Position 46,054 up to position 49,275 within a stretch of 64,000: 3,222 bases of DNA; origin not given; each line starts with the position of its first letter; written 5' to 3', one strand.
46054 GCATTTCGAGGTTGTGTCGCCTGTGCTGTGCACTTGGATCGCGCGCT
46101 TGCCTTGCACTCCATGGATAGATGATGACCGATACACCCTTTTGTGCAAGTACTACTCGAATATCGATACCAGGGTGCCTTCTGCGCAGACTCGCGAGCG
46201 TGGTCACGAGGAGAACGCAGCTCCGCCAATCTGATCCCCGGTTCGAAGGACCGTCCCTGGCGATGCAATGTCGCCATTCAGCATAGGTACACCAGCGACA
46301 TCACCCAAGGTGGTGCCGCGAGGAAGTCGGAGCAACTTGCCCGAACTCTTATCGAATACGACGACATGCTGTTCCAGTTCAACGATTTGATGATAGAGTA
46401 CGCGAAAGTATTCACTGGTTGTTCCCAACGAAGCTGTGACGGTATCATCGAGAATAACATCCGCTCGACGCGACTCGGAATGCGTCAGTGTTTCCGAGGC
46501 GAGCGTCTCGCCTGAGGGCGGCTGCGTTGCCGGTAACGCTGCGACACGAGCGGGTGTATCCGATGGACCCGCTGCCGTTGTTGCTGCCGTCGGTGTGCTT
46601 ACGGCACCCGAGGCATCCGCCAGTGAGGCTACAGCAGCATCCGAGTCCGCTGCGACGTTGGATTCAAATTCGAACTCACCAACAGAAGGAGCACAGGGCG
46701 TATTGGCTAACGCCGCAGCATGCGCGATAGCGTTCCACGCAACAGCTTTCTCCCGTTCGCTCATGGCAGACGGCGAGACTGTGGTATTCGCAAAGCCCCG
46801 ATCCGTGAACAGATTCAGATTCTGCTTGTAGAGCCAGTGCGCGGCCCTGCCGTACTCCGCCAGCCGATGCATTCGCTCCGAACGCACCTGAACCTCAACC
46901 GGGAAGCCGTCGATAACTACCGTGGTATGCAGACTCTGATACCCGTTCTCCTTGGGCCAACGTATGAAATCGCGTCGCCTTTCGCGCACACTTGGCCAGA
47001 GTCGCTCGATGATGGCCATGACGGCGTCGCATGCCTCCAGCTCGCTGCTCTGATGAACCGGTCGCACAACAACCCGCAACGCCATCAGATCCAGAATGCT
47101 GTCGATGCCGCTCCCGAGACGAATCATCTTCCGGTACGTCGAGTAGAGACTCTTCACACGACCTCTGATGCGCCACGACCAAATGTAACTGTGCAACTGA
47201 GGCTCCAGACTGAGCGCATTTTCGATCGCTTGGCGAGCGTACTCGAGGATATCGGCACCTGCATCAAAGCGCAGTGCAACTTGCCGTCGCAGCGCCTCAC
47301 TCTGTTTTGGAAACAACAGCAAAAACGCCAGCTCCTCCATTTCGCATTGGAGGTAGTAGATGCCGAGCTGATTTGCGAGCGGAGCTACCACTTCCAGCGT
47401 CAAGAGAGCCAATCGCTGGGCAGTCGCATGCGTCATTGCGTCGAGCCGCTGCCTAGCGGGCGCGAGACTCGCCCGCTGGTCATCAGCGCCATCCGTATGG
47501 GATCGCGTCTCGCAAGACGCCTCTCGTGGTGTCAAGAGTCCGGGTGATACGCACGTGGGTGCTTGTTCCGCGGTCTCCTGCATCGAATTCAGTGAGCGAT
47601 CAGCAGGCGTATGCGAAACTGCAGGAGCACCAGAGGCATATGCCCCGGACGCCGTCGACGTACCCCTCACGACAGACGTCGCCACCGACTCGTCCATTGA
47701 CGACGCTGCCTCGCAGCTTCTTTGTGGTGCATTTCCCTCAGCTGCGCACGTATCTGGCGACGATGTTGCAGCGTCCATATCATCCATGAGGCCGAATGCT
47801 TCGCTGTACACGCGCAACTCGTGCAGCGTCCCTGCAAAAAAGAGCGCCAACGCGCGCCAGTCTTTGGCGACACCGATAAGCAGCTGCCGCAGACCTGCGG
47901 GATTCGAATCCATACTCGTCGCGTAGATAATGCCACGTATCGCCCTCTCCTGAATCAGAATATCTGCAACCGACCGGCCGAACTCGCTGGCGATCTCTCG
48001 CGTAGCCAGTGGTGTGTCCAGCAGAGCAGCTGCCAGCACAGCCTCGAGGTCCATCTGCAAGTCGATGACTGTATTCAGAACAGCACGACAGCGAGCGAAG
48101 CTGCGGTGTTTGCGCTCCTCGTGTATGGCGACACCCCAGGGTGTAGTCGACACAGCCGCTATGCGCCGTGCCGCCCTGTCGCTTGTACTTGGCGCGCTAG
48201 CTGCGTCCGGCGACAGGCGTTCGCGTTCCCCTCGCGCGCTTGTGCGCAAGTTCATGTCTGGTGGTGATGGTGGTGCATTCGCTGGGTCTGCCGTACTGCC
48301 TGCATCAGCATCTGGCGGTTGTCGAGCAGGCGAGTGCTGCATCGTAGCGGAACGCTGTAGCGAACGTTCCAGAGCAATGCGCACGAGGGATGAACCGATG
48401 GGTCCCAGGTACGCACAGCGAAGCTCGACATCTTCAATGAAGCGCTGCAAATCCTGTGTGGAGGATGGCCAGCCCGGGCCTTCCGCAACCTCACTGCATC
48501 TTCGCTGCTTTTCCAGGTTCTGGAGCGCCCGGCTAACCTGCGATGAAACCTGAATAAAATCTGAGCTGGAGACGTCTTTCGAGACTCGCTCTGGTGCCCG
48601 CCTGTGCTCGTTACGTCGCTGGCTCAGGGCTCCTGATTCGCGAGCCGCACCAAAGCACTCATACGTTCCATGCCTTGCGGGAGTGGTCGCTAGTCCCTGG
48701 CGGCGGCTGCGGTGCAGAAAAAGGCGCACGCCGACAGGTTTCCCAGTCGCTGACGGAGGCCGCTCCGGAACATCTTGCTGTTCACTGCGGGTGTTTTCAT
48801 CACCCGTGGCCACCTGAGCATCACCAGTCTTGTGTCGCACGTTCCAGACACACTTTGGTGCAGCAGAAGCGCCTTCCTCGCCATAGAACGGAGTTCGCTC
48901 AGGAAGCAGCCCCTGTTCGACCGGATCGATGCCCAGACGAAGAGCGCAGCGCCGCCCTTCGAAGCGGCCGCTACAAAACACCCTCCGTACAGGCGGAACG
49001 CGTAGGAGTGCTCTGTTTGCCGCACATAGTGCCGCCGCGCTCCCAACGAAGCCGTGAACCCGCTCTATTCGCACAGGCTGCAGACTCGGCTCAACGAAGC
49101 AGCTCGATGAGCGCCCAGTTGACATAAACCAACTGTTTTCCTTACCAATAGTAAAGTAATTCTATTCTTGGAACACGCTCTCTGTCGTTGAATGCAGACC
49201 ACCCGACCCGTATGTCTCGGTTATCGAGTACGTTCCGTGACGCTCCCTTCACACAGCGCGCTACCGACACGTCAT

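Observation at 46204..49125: RSH with a pseudo-hydrolase domain, intact synthetase and TGS but no ACT or EF-hand region: a RelA-like alarmone synthetase in a eukaryote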

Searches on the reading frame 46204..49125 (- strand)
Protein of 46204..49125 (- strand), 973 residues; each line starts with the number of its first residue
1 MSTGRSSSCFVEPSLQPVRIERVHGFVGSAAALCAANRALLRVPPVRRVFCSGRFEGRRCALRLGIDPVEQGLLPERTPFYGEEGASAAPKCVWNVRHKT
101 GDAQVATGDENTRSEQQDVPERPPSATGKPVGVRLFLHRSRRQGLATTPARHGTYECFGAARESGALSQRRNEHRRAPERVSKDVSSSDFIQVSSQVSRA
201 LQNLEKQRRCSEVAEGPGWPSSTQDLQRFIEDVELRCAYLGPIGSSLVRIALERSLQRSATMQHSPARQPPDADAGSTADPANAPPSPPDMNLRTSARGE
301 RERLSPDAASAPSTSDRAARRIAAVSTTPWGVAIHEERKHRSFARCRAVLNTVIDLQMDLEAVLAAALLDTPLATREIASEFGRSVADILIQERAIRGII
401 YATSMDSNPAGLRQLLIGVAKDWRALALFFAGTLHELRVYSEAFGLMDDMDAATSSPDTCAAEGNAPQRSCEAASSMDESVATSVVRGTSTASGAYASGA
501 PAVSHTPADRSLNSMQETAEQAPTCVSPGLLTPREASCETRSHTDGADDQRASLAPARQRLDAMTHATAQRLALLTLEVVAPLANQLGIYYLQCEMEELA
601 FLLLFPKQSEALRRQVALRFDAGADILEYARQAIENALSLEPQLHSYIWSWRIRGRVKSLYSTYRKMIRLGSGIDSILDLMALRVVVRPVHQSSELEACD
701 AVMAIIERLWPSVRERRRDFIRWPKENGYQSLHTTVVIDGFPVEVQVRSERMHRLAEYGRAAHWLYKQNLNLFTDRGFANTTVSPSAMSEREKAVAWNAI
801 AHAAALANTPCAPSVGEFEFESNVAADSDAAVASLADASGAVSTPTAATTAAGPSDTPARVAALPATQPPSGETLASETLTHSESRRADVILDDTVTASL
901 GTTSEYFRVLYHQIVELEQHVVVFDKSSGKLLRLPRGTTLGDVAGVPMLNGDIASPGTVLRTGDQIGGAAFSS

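Call 3: search_protein_families(library=pfam, proteins=[window:46204-49125:-], max_evalue=1)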
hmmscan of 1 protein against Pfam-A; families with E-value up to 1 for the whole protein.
window:46204-49125:- (973 aa): 2 families
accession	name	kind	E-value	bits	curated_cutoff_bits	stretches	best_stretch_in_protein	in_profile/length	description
PF04607.23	RelA_SpoT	-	7.6e-30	103.9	27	1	655-769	1-111/113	Region found in RelA / SpoT proteins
PF13328.12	HD_4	-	2.3e-12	47.4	27.2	1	337-443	15-130/156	HD domain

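Call 4: search_protein_families(library=ncbifam, proteins=[window:46204-49125:-], max_evalue=1)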
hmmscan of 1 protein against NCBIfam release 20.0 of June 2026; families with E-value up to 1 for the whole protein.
window:46204-49125:- (973 aa): 4 families
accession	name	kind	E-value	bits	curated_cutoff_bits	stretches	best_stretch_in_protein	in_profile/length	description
TIGR00691.1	spoT_relA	subfamily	3.7e-56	190.8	499.2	2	561-770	122-320/687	RelA/SpoT family protein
NF008303.0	PRK11092.1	equivalog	2.5e-40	138.4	947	2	561-770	147-345/702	bifunctional GTP diphosphokinase/guanosine-3',5'-bis pyrophosphate 3'-pyrophosphohydrolase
NF008124.0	PRK10872.1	equivalog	1.4e-26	93.3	728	1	577-769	179-360/744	GTP diphosphokinase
NF053588.1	GTPPhKinYjbM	equivalog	0.23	11.2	320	1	653-744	40-126/201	GTP diphosphokinase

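Call 5: search_solved_structures(query=window:46204-49125:-, max_evalue=0.01, show_alignments=3)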
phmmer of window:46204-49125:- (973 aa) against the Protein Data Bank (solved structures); distinct sequences matched with E-value up to 0.01: 15.
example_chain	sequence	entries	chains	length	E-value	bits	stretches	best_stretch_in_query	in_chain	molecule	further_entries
7ohg_A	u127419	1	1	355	5.5e-37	130.5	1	564-754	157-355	Guanosine-3',5'-bis(Diphosphate) 3'-pyrophosphohydrolase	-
6s2t_A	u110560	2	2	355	5.5e-37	130.5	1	564-754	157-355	(P)ppGpp synthetase I, SpoT/RelA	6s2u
6s2v_A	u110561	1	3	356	5.5e-37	130.5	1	564-754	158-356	(P)ppGpp synthetase I, SpoT/RelA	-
5xnx_A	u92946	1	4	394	1.5e-36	129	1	571-768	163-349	Bifunctional (p)ppGpp synthase/hydrolase RelA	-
7oiw_A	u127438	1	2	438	5.4e-35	123.9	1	561-772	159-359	GTP pyrophosphokinase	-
8fr8_I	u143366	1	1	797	5.7e-33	117.2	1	571-768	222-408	GTP pyrophosphokinase RelA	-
8acu_A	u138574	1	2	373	8.7e-33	116.6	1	569-769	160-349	GTP pyrophosphokinase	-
6yxa_A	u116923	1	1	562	4.1e-32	114.4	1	569-769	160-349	GTP pyrophosphokinase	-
1vj7_A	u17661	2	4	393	1.7e-31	112.3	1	569-770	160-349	Bifunctional RELA/SPOT | Bifunctional (p)ppGpp synthase/hydrolase RelA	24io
9s6k_B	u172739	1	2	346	8.3e-28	100.1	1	560-759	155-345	GTP pyrophosphokinase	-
5kps_A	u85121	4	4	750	6.1e-24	87.3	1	578-769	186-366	GTP pyrophosphokinase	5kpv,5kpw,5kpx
5iqr_8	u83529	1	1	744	6.3e-24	87.3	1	578-769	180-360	GTP pyrophosphokinase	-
5l3p_z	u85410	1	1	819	8.5e-24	86.8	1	578-769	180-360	GTP pyrophosphokinase,GTP pyrophosphokinase,GTP pyrophosphokinase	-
6ewz_A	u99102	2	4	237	0.00085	20.7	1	655-754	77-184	GTP pyrophosphokinase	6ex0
6fgj_A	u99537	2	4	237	0.00085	20.6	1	655-753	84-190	GTP pyrophosphokinase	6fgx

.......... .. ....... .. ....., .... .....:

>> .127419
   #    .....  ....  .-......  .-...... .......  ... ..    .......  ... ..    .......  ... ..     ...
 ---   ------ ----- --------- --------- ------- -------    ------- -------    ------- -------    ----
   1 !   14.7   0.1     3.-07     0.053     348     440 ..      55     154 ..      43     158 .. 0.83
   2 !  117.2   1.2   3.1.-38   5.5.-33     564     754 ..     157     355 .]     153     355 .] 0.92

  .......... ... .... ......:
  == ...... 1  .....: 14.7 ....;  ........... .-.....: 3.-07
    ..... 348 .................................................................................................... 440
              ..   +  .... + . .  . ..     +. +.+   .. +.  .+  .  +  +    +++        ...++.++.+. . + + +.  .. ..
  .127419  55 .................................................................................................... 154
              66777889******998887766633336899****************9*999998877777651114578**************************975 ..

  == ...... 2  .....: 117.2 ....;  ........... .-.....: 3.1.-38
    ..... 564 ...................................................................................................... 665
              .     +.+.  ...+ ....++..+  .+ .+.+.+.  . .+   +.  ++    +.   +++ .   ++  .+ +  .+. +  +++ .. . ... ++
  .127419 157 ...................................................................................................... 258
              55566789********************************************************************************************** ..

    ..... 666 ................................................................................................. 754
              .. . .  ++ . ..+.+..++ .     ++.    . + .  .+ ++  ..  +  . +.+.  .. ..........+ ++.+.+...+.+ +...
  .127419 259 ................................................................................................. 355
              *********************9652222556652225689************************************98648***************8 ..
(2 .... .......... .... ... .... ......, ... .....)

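Call 6: find_homologous_proteins(query=window:46204-49125:-, max_evalue=0.001)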
Query window:46204-49125:- (973 aa): 7 proteins with E <= 0.001 among 8000 candidates.
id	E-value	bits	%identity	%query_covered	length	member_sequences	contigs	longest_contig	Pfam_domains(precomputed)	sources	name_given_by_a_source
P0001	0.0e+0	2146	100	100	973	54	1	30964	PF04607.24,PF13328.13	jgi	-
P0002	6.2e-233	794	51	88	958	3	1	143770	PF04607.24,PF13328.13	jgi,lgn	jgi:ppGpp synthetase/RelA/SpoT-type nucleotidyltranferase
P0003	1.6e-227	776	50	90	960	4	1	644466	PF04607.24,PF13328.13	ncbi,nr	ncbi:hypothetical protein CCYA_CCYA08G2436 [Cyanidiococcus yangmingshanensis]|nr:hypothetical protei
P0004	1.4e-24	104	36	21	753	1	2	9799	PF04607.24,PF13328.13,PF02824.28,PF01966.29,PF13291.13,PF28438.1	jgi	jgi:GTP diphosphokinase / guanosine-3',5'-bis(diphosphate) 3'-diphosphatase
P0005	7.2e-24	102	37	23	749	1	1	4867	PF04607.24,PF13328.13,PF19296.6,PF02824.28,PF13291.13,PF28438.1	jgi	jgi:GTP pyrophosphokinase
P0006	7.3e-24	102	36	23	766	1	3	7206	PF04607.24,PF13328.13,PF19296.6,PF02824.28,PF22629.3,PF13291.13,PF01842.32,PF28438.1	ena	-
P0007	3.7e-19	86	36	23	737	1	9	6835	PF04607.24,PF13328.13,PF19296.6,PF02824.28,PF22629.3,PF13291.13,PF01842.32,PF28438.1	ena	-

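Call 15: find_encoding_contigs(protein=P0001, flank=10000, max_places=4)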
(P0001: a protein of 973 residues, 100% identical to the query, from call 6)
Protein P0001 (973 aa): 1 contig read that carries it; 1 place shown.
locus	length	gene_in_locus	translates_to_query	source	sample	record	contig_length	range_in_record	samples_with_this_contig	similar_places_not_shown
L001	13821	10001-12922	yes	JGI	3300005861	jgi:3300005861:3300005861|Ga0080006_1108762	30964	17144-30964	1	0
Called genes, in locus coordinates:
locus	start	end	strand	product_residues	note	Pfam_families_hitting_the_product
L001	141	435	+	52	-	-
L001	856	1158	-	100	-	-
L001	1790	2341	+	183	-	PF04718:ATP-synt_G (weak)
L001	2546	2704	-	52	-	-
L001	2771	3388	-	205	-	PF06127:Mpo1-like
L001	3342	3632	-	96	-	-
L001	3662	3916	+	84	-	-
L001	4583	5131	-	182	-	-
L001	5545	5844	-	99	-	-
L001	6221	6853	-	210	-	-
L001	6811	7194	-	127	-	-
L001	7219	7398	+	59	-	-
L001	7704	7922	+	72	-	-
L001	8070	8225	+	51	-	-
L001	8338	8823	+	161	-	-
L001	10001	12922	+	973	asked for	PF13328:HD_4, PF04607:RelA_SpoT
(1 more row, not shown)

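Call 33: list_cluster_members(proteins=[P0001, P0002])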
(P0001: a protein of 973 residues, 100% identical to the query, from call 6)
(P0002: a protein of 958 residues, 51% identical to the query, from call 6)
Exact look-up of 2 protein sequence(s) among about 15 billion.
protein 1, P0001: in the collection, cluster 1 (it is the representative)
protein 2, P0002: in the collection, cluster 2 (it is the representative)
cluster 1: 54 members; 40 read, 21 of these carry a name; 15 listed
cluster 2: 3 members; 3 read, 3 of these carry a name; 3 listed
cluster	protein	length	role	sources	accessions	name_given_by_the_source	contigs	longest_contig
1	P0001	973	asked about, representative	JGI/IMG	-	-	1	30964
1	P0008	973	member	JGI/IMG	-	hypothetical protein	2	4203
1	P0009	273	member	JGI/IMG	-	hypothetical protein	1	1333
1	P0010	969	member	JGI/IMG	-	hypothetical protein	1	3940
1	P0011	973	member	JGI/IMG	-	hypothetical protein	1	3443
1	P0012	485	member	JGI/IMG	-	hypothetical protein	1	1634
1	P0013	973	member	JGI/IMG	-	hypothetical protein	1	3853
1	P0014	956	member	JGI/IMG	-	hypothetical protein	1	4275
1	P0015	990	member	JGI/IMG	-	hypothetical protein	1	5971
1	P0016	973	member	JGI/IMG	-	hypothetical protein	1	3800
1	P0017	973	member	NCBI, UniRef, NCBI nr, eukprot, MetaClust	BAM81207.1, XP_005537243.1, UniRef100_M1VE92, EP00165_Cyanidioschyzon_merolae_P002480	similar to GTP pyrophosphokinase [Cyanidioschyzon merolae strain 10D] | Similar to GTP pyrophosphokinase n=1 Tax=Cyanidioschyzon merolae (strain NIES-3377 / 10D) ... | XP_005537243.1 similar to GTP pyrophosphokinase [Cyanidioschyzon merolae strain 10D]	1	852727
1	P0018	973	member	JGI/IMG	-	hypothetical protein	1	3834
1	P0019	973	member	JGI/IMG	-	hypothetical protein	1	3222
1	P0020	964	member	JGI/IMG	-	hypothetical protein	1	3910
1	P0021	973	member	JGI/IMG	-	hypothetical protein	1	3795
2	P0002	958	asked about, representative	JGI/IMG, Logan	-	ppGpp synthetase/RelA/SpoT-type nucleotidyltranferase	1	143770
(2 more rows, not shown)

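Call 34: find_encoding_contigs(protein=P0017, flank=10000, max_places=3)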
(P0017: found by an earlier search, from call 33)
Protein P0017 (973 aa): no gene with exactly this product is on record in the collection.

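Call 46: find_homologous_proteins(query=A1, max_evalue=0.001)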
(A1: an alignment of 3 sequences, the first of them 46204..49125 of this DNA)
Query A1 (3 sequences) (973 aa, profile of the alignment): 7 proteins with E <= 0.001 among 8000 candidates.
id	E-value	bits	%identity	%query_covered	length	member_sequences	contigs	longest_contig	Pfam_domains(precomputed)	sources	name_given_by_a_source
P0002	0.0e+0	1859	51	88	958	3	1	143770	PF04607.24,PF13328.13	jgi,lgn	jgi:ppGpp synthetase/RelA/SpoT-type nucleotidyltranferase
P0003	0.0e+0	1817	50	90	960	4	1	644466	PF04607.24,PF13328.13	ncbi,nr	ncbi:hypothetical protein CCYA_CCYA08G2436 [Cyanidiococcus yangmingshanensis]|nr:hypothetical protei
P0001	0.0e+0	1649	100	100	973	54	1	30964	PF04607.24,PF13328.13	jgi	-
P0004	6.6e-28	116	36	21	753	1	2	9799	PF04607.24,PF13328.13,PF02824.28,PF01966.29,PF13291.13,PF28438.1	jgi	jgi:GTP diphosphokinase / guanosine-3',5'-bis(diphosphate) 3'-diphosphatase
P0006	1.5e-27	114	36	23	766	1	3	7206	PF04607.24,PF13328.13,PF19296.6,PF02824.28,PF22629.3,PF13291.13,PF01842.32,PF28438.1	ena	-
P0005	2.8e-24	104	37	23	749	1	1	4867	PF04607.24,PF13328.13,PF19296.6,PF02824.28,PF13291.13,PF28438.1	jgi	jgi:GTP pyrophosphokinase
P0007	3.9e-22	97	36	23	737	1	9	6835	PF04607.24,PF13328.13,PF19296.6,PF02824.28,PF22629.3,PF13291.13,PF01842.32,PF28438.1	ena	-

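Call 56: predict_structure(alignment_id=A1)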
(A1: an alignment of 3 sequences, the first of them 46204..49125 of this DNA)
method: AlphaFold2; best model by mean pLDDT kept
length: 973 residues; sequences in the alignment: 3
mean_pLDDT: 32.4   pTM: 0.24
mean pLDDT of the five models: 32.4, 31.3, 30.5, 29.4, 28.1
residues with pLDDT >= 90: 0; 70-90: 0; 50-70: 3; < 50: 970
segments of 3 or more residues with pLDDT < 50: 1-287, 289-596, 601-973
pLDDT, mean of each block of 10 residues (from residue 1): 27 27 24 23 27 24 24 28 27 27 28 31 34 25 27 24 25 28 27 32 35 33 37 36 33 34 32 29 36 28 29 29 30 30 36 39 35 38 39 38 37 33 35 40 38 29 27 25 26 26 26 24 25 25 30 32 39 42 40 47 44 37 36 35 31 29 32 34 40 41 40 38 38 43 44 40 34 34 37 37 30 27 26 27 27 29 31 26 27 28 33 33 39 45 40 36 35 30
secondary structure, 60 per line:
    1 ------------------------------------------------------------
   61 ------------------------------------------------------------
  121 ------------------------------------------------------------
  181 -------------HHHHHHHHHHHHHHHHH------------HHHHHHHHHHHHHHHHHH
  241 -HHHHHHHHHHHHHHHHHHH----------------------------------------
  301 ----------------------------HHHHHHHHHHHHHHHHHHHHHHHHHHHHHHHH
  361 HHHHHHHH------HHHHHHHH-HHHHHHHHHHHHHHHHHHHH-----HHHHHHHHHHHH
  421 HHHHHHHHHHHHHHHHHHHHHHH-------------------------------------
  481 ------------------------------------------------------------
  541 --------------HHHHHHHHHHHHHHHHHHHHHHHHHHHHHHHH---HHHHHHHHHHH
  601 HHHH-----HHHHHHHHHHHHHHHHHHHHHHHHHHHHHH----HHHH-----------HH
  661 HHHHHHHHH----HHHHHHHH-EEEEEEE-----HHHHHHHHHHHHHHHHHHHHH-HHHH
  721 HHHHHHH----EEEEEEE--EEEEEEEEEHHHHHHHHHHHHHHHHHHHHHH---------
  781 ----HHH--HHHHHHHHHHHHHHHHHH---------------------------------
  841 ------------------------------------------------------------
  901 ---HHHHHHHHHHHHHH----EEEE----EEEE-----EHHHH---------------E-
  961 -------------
elements in order (helices of 4 or more, strands of 3 or more residues): H194-210 H223-240 H242-260 H329-368 H375-382 H384-403 H409-443 H555-586 H590-604 H610-639 H644-647 H659-669 H674-681 E683-689 H695-715 H717-727 E732-738 E741-749 H750-771 H790-807 H904-917 E922-925 E930-933 H940-943
